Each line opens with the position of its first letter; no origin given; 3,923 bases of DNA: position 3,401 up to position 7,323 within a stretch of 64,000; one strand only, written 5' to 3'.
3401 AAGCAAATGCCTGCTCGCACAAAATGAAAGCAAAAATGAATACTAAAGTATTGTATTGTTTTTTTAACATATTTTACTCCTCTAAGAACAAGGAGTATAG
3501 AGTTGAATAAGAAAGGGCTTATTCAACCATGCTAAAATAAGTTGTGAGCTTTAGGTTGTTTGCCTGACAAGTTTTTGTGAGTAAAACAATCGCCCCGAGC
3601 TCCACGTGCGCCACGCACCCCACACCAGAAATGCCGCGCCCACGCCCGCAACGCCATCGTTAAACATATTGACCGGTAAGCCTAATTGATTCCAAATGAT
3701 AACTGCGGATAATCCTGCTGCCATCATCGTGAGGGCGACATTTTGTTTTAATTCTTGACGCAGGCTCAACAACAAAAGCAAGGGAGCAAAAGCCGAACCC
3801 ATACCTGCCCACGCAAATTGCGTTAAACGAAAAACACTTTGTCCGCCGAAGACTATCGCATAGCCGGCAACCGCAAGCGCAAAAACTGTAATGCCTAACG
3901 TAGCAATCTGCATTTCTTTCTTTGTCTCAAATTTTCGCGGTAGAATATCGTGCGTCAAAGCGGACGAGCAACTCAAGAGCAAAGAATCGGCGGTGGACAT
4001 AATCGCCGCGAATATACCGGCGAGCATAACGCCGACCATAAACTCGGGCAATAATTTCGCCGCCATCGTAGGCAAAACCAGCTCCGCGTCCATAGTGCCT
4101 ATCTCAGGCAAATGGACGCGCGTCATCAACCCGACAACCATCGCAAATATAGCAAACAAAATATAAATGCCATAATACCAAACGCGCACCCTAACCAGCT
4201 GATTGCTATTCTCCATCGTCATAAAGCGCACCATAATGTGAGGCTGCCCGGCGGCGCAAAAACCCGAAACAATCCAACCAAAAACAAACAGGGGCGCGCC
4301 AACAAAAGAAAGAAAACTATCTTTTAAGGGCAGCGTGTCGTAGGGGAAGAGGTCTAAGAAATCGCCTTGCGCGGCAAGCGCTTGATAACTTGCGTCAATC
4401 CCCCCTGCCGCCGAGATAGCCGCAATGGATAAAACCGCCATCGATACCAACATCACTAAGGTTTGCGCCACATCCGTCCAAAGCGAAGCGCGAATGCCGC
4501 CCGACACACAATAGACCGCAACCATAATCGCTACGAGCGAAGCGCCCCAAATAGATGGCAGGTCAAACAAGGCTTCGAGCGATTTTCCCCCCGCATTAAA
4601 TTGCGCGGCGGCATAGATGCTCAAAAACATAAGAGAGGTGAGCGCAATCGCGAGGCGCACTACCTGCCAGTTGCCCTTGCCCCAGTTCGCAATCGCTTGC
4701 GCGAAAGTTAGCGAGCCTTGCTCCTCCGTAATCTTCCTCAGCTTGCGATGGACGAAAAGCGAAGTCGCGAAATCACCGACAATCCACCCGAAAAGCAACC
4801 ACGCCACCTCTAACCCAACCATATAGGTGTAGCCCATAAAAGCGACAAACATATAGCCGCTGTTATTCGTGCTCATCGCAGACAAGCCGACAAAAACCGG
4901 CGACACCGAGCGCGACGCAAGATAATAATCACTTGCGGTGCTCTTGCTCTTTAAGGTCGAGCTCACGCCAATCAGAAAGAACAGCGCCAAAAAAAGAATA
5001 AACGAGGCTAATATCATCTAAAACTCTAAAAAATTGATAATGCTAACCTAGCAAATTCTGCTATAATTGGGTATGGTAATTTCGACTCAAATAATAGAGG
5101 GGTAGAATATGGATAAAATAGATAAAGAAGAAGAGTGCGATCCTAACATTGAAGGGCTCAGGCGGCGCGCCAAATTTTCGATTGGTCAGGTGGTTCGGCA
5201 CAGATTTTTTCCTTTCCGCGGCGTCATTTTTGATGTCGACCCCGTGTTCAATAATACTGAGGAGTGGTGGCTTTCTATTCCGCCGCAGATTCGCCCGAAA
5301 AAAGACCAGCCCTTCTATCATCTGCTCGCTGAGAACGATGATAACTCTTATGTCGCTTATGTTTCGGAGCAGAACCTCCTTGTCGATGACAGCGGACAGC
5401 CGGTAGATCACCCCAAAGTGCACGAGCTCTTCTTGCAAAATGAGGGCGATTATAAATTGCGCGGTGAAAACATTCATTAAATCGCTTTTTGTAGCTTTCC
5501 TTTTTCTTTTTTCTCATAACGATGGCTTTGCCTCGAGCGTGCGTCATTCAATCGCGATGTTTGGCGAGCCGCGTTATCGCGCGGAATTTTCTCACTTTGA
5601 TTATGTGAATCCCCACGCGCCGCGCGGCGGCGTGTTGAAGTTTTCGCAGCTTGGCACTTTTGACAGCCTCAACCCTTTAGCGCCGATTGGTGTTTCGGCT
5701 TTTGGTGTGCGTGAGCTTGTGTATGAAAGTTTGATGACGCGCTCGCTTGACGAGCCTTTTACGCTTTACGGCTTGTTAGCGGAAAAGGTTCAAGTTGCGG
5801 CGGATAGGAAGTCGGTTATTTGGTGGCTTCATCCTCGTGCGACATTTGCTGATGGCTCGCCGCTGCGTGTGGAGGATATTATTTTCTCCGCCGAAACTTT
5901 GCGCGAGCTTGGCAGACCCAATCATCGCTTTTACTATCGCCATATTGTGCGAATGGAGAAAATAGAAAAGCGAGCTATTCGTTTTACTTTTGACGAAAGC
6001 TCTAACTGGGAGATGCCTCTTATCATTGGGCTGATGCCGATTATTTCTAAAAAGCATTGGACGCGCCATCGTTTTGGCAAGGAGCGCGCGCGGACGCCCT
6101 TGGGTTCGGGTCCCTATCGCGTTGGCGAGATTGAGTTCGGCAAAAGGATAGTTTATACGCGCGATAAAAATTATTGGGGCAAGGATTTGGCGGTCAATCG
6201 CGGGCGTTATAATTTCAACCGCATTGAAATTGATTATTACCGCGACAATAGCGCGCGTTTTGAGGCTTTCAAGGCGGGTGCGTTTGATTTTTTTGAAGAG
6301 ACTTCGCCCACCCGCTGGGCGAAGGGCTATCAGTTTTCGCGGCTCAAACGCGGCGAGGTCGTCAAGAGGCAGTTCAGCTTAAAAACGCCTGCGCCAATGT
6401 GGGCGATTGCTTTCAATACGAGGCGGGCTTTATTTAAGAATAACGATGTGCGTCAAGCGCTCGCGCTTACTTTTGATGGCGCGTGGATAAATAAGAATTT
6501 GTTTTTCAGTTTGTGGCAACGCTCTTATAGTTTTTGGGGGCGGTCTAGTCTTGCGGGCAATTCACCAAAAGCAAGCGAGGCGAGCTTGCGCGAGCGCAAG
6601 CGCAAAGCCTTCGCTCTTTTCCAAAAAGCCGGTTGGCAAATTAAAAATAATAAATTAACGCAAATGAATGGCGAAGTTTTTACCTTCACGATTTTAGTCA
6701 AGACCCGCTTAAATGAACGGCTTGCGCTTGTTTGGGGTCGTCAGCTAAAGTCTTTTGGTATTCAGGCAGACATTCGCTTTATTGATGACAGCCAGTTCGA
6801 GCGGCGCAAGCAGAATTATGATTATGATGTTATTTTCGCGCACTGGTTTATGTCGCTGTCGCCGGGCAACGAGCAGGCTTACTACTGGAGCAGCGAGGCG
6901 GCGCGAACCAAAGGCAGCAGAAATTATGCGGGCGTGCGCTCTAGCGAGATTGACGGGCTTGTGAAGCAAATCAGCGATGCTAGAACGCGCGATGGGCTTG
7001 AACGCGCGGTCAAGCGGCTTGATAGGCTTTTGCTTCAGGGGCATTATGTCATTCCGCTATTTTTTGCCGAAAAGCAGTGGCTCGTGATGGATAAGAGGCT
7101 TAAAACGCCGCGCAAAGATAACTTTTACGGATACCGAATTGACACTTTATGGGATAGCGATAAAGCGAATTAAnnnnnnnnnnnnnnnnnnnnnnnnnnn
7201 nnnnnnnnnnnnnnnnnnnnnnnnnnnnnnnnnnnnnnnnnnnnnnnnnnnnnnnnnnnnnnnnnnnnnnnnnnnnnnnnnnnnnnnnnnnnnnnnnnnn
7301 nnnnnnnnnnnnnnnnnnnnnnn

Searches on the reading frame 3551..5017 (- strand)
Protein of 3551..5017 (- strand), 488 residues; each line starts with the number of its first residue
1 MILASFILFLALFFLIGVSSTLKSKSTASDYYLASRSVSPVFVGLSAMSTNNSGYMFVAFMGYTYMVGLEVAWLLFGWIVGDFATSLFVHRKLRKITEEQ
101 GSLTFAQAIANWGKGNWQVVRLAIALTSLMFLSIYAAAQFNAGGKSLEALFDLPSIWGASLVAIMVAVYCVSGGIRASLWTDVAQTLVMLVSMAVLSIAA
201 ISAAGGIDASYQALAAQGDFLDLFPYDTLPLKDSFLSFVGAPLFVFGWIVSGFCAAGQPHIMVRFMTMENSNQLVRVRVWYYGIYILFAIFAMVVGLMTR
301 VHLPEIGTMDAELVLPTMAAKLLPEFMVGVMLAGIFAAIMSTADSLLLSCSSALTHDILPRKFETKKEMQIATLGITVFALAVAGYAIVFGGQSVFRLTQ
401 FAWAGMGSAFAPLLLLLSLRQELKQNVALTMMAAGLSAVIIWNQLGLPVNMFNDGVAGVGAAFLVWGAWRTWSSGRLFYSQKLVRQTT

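Call 6: search_protein_families(library=pfam, proteins=[window:3551-5017:-], max_evalue=0.001)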
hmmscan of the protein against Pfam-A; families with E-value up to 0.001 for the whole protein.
window:3551-5017:- (488 aa): 1 family
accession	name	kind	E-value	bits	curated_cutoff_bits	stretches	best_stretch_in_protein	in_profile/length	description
PF00474.23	SSF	-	3.7e-53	181.3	22.8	1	31-433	1-404/406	Sodium:solute symporter family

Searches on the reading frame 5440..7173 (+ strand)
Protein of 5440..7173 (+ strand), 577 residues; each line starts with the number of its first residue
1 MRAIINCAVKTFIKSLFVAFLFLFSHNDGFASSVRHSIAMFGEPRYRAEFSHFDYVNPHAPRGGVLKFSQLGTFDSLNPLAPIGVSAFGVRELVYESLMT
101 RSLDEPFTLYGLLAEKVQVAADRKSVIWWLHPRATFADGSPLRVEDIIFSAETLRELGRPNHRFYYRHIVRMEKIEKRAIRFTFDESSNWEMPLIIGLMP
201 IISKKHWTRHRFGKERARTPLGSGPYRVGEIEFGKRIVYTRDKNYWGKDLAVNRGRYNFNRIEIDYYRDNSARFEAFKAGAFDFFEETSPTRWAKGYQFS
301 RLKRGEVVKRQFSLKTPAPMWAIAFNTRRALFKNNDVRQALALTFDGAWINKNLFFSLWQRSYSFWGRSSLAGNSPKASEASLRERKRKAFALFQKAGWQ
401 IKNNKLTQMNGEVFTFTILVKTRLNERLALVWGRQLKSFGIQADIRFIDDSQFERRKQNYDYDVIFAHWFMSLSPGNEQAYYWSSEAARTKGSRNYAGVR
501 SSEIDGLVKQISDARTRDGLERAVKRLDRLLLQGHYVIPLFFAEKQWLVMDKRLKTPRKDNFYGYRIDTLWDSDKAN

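Call 6: search_protein_families(library=pfam, proteins=[window:5440-7173:+], max_evalue=0.001)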
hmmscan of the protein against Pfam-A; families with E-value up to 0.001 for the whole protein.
window:5440-7173:+ (577 aa): 1 family
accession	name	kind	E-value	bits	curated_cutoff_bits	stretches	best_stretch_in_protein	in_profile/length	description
PF00496.27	SBP_bac_5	-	2e-59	202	32.4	1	109-487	2-364/368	Bacterial extracellular solute-binding proteins, family 5 Middle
